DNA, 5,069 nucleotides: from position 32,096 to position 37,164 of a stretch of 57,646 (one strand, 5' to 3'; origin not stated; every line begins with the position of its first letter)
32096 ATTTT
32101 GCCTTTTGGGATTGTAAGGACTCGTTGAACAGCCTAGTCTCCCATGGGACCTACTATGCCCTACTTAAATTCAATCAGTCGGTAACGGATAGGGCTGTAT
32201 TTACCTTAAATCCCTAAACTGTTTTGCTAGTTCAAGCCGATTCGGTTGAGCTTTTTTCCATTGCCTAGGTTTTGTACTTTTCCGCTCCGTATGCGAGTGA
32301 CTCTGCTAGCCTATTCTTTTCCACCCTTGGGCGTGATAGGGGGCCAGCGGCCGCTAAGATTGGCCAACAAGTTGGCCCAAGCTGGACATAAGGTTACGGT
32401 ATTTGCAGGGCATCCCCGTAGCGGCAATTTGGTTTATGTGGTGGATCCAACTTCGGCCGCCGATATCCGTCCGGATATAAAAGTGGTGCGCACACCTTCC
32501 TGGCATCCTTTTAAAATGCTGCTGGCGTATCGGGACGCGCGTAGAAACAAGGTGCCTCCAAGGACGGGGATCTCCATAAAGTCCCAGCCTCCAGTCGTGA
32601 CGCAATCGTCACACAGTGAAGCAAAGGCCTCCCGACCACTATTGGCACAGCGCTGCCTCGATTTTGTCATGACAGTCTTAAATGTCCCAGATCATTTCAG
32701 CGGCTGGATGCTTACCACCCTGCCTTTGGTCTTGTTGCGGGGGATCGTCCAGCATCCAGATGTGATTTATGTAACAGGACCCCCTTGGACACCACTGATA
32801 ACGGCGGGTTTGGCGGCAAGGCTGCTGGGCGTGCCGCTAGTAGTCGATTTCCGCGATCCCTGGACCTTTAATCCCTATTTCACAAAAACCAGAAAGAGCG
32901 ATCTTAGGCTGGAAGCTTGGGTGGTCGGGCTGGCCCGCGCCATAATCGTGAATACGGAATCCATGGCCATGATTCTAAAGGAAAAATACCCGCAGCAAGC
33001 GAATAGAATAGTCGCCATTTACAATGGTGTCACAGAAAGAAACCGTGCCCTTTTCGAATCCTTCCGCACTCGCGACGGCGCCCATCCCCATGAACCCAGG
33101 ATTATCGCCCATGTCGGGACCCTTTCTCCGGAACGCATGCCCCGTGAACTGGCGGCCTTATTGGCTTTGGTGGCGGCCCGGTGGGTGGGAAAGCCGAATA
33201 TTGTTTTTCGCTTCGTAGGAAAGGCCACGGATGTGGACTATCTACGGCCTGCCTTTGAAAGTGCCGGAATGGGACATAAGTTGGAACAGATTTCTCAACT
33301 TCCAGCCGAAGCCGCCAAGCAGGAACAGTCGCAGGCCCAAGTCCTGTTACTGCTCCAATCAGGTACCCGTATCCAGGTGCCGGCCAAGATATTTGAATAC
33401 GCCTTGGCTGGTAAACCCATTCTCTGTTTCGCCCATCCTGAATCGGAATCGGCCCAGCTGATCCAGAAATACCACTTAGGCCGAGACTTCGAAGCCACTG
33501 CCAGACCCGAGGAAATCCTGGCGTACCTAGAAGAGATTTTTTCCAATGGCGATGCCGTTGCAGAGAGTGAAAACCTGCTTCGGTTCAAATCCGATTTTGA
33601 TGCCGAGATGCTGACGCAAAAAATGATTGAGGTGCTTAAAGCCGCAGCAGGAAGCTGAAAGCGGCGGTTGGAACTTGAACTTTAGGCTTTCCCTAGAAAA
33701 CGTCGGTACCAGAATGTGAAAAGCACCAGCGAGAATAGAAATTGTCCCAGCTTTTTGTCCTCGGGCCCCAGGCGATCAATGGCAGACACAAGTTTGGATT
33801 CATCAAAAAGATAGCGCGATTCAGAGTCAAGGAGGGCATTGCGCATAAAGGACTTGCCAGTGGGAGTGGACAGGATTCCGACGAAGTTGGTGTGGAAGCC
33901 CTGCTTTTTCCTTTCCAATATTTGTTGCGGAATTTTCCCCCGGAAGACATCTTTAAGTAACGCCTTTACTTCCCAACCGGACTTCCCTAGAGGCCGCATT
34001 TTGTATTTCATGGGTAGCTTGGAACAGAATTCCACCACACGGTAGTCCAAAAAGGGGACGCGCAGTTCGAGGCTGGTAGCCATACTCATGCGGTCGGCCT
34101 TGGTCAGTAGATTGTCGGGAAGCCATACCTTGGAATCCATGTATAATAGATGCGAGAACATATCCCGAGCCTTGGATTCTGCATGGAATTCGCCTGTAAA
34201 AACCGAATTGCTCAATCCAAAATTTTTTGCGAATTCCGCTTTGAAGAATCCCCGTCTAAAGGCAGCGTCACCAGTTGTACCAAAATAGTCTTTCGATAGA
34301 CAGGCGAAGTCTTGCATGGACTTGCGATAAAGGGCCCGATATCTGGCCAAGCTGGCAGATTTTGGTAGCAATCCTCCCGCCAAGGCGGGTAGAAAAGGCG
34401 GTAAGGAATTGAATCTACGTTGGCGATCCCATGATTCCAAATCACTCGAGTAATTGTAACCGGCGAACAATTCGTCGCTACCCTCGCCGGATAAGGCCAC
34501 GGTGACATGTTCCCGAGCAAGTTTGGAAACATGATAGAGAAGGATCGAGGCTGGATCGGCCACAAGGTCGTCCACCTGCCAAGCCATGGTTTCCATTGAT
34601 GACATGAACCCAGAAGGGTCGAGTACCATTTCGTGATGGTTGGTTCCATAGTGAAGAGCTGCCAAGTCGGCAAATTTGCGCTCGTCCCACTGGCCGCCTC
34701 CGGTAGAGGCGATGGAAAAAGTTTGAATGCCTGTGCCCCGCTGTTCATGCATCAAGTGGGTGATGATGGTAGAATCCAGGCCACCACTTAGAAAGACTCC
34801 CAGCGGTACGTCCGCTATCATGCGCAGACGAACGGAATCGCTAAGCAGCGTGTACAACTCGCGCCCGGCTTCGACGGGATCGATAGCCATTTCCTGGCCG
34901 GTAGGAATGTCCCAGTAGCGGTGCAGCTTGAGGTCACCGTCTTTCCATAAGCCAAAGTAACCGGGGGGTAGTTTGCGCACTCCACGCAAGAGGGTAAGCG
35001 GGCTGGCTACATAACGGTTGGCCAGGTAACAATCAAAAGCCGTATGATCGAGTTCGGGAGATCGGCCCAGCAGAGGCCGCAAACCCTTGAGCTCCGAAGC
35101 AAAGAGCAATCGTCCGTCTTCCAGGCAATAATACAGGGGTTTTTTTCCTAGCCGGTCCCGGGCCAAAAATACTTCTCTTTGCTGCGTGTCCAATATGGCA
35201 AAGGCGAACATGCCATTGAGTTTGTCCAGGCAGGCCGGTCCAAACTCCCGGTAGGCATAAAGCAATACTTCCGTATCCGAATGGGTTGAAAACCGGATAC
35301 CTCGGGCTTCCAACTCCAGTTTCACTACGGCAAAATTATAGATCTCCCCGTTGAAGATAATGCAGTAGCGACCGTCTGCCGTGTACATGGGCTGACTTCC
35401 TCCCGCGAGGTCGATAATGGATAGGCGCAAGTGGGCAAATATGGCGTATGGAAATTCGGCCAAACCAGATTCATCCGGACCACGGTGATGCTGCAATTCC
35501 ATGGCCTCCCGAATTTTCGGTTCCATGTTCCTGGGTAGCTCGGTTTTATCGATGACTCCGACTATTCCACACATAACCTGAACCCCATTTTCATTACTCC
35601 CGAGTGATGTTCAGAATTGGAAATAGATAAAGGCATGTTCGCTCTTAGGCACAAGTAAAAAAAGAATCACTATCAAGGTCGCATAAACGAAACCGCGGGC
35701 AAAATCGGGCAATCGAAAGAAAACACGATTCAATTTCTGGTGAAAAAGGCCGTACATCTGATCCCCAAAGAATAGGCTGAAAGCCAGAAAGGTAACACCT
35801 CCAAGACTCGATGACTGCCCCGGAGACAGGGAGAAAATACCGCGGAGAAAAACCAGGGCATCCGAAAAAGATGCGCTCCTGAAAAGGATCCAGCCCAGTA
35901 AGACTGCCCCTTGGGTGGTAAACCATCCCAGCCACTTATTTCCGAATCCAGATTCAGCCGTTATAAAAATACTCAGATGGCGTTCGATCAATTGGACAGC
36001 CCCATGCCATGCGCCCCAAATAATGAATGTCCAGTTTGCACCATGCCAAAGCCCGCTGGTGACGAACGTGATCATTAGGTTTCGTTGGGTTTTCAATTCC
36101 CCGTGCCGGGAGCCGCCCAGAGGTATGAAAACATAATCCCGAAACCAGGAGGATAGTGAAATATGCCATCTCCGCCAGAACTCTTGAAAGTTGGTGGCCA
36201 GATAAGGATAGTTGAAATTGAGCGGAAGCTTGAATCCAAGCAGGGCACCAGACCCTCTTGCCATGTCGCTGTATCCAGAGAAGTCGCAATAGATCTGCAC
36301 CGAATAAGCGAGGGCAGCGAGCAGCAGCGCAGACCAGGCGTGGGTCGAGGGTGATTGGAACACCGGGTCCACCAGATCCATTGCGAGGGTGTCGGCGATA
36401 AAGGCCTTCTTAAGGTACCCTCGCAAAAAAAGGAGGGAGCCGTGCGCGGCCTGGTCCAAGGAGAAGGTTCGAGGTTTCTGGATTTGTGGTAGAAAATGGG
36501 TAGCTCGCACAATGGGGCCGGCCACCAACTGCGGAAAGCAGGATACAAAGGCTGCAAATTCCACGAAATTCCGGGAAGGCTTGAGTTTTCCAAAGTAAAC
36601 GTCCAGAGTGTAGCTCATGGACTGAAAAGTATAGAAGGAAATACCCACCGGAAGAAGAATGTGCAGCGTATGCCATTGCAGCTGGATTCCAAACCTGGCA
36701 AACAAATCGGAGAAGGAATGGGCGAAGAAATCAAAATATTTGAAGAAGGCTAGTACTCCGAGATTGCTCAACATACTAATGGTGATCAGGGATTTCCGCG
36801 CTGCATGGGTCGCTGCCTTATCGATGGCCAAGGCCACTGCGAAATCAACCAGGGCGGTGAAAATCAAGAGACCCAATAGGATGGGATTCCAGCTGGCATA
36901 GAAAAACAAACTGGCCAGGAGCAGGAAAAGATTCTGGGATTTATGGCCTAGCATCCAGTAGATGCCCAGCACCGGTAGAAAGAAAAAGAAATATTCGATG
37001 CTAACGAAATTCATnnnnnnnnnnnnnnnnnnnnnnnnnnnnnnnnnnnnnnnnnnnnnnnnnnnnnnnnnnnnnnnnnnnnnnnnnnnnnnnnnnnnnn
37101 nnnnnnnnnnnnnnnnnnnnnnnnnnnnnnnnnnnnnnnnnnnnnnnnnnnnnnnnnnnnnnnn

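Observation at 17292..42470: Dispersed Dlt-like four-part set (adenylating ligase, DltC-like carrier, MBOAT, DltD-like anchor) inside a PEP-CTERM/exosortase EPS island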

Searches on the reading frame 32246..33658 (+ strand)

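Call 7: search_protein_families(library=ncbifam, proteins=[window:32246-33658:+], max_evalue=0.00001)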
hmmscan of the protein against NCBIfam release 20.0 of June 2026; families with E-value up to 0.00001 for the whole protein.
window:32246-33658:+ (470 aa): 0 families

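Call 8: search_protein_families(library=pfam, proteins=[window:32246-33658:+], max_evalue=1)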
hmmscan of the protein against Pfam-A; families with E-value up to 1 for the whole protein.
window:32246-33658:+ (470 aa): 3 families
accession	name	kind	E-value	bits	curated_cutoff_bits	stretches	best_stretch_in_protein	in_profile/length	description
PF13439.12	Glyco_transf_4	-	9e-17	62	28.5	2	153-262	55-166/170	Glycosyltransferase Family 4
PF13579.12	Glyco_trans_4_4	-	8.1e-14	52.7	29.7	2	144-261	44-158/158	Glycosyl transferase 4-like domain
PF00534.26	Glycos_transf_1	-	4e-05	23.7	26.4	1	278-435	9-159/172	Glycosyl transferases group 1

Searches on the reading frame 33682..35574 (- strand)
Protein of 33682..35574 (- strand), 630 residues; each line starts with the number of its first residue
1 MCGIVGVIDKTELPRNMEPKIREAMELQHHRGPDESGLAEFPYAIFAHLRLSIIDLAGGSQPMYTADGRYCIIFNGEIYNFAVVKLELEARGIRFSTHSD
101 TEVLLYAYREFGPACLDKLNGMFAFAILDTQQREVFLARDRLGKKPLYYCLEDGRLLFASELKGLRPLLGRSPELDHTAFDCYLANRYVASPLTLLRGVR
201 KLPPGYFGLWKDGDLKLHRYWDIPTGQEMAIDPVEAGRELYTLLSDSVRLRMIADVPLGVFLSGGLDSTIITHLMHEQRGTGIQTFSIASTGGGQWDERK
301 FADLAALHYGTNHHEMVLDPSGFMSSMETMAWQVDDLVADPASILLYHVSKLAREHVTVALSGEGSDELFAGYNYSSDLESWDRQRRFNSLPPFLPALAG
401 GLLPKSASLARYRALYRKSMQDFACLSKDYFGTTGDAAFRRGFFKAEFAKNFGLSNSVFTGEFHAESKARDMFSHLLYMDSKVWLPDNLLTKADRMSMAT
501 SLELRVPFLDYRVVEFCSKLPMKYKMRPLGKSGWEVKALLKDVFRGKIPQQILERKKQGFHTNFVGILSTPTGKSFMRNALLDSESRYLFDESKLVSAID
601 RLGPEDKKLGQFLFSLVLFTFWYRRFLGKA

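Call 4: search_protein_families(library=ncbifam, proteins=[window:33682-35574:-], max_evalue=0.001)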
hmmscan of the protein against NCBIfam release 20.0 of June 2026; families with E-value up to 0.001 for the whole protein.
window:33682-35574:- (630 aa): 9 families
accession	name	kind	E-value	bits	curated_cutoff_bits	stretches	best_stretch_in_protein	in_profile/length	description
TIGR01536.1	asn_synth_AEB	equivalog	1.9e-141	472.6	267.1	1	2-560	1-517/517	asparagine synthase (glutamine-hydrolyzing)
TIGR03108.1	eps_aminotran_1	hypoth_equivalog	5.9e-138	461.3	816.9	1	1-620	1-622/628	XrtA/PEP-CTERM system amidotransferase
TIGR03104.1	trio_amidotrans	equivalog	6.6e-106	354.9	570.1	2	1-379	1-386/589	N-acetylglutaminylglutamine amidotransferase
NF006949.0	PRK09431.1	equivalog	6.4e-95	318.8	499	3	1-167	1-167/554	asparagine synthase B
NF033535.1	lass_lactam_cya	exception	9.8e-66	222.6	525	2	1-381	1-388/668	lasso peptide isopeptide bond-forming cyclase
NF033561.1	macrolact_Ik_Al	subfamily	3.3e-17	62.3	300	1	124-371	82-332/561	albusnodin/ikarugamycin family macrolactam cyclase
NF001484.0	PRK00331.1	subfamily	6.8e-11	41.3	381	1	61-166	86-199/601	isomerizing glutamine--fructose-6-phosphate transaminase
TIGR01135.1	glmS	equivalog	2.5e-09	36.2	418.05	1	62-165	86-197/607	glutamine--fructose-6-phosphate transaminase (isomerizing)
TIGR01134.1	purF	equivalog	1.1e-07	31.7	350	1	59-163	83-197/432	amidophosphoribosyltransferase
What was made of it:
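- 33682..35574 (-): AsnB-like amidotransferase (paralogue 3), 36 nt downstream of the MBOAT on the same strand. It is not the module orthologue. TIGR01536 473 bits (call 4).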

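Call 5: search_protein_families(library=pfam, proteins=[window:33682-35574:-], max_evalue=0.001)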
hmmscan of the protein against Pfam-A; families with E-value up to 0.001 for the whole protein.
window:33682-35574:- (630 aa): 4 families
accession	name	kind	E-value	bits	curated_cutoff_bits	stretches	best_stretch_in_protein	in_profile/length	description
PF00733.27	Asn_synthase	-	1.4e-84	285.2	21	1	240-623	2-353/354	Asparagine synthase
PF13537.11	GATase_7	-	4.1e-46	156.4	25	1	48-165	1-121/123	Glutamine amidotransferase domain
PF13522.11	GATase_6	-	9.3e-41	139.3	27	1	44-161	12-130/130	Glutamine amidotransferase domain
PF12481.13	DUF3700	-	1.5e-06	28.4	27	1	65-162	73-173/228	Aluminium induced protein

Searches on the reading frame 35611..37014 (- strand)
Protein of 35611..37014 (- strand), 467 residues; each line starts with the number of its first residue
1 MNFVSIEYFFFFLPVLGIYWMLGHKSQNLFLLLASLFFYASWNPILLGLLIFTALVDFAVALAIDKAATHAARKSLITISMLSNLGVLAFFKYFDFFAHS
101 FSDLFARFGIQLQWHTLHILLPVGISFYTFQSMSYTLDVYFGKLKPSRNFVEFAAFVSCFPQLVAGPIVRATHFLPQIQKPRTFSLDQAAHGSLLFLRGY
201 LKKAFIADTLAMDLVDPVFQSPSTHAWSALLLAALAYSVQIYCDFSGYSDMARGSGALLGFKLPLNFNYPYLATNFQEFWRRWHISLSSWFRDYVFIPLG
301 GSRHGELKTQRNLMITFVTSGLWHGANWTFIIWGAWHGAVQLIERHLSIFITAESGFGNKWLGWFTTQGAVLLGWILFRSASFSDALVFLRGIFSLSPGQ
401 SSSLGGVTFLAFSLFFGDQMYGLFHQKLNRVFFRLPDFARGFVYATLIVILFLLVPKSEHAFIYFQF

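Call 4: search_protein_families(library=ncbifam, proteins=[window:35611-37014:-], max_evalue=0.001)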
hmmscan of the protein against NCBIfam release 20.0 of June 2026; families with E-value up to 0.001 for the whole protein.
window:35611-37014:- (467 aa): 1 family
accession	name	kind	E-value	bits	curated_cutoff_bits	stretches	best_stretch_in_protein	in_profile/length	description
TIGR04091.1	LTA_dltB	equivalog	9.8e-46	156.7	375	1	21-378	23-376/380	D-alanyl-lipoteichoic acid biosynthesis protein DltB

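Call 5: search_protein_families(library=pfam, proteins=[window:35611-37014:-], max_evalue=0.001)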
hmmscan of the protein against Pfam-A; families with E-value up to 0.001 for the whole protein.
window:35611-37014:- (467 aa): 1 family
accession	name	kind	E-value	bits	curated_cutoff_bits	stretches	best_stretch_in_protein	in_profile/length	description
PF03062.24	MBOAT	-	1.1e-29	104.3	27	1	149-351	80-301/337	MBOAT, membrane-bound O-acyltransferase family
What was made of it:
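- Checked: MBOAT, 35611-37014(-), 467 aa: PF03062 104 bits (call 5).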

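Call 15: search_solved_structures(query=window:35611-37014:-, max_evalue=0.01, show_alignments=2)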
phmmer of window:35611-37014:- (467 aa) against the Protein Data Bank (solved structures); distinct sequences matched with E-value up to 0.01: 5.
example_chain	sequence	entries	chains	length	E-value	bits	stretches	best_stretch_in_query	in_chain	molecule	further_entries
8jem_A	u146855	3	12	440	1.2e-26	97.1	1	96-343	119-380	Teichoic acid D-alanyltransferase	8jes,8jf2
6bug_C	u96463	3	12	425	1.3e-26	97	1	96-343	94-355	D-alanyl transfer protein DltB | Integral membrane protein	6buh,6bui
7mhy_A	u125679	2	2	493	1.9e-07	33.8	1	113-337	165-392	Protein-cysteine N-palmitoyltransferase HHAT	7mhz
7q1u_A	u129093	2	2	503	3.4e-07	33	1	113-337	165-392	Protein-cysteine N-palmitoyltransferase HHAT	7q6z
7urf_A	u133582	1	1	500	4.4e-06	29.3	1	113-337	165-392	Protein-cysteine N-palmitoyltransferase HHAT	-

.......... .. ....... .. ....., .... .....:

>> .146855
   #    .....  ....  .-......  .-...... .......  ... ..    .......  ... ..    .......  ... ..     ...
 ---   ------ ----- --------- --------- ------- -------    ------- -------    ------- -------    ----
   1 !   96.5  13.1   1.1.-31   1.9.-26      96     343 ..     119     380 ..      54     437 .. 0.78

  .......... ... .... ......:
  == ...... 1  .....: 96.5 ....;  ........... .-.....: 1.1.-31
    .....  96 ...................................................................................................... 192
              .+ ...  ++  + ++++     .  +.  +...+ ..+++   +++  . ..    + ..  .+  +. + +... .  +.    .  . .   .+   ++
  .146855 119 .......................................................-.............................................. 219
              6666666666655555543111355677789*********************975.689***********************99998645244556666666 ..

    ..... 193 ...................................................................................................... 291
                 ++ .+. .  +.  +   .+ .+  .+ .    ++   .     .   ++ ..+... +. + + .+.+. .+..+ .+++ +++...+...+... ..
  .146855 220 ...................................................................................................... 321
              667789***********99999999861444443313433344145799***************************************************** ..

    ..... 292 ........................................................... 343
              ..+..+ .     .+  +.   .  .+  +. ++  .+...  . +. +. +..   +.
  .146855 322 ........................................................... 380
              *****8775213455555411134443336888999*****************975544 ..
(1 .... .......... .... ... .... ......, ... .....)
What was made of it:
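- Checked: The WHG His aligns with the catalytic His of DltB (call 15).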

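Call 63: find_related_loci(query=A3, collection=metagenome_contigs, flank=10000)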
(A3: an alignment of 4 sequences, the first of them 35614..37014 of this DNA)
Query A3 (467 aa) in metagenome_contigs; peptide patterns used: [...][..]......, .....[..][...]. (x = any residue, [..] = any of these).
600 stretches matched a pattern (row limit reached: there are more); 594 encode a relative of the query (tblastn E <= 1e-3); the best 80 are kept; 80 distinct loci.
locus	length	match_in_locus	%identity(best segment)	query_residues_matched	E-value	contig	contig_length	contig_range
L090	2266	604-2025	44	1-467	3e-124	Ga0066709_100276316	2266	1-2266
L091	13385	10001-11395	44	1-467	1e-113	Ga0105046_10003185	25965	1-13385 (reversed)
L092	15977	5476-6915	45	1-467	6e-112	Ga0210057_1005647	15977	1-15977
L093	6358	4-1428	44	1-467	1e-110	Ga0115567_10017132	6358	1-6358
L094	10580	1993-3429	43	1-467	1e-110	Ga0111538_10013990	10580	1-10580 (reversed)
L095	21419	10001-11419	43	1-467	3e-110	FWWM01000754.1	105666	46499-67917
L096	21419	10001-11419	43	1-467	6e-110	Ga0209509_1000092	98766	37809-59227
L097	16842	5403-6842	43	1-467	5e-109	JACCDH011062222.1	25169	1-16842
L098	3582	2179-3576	43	1-467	9e-111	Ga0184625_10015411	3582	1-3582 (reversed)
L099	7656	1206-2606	43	1-467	1e-108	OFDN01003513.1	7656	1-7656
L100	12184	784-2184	43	8-467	3e-108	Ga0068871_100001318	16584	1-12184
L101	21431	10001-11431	42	1-467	3e-108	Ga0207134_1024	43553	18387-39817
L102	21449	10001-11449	43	1-467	5e-108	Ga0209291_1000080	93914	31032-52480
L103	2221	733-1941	47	1-393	9e-114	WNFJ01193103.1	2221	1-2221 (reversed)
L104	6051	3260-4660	43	8-467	3e-107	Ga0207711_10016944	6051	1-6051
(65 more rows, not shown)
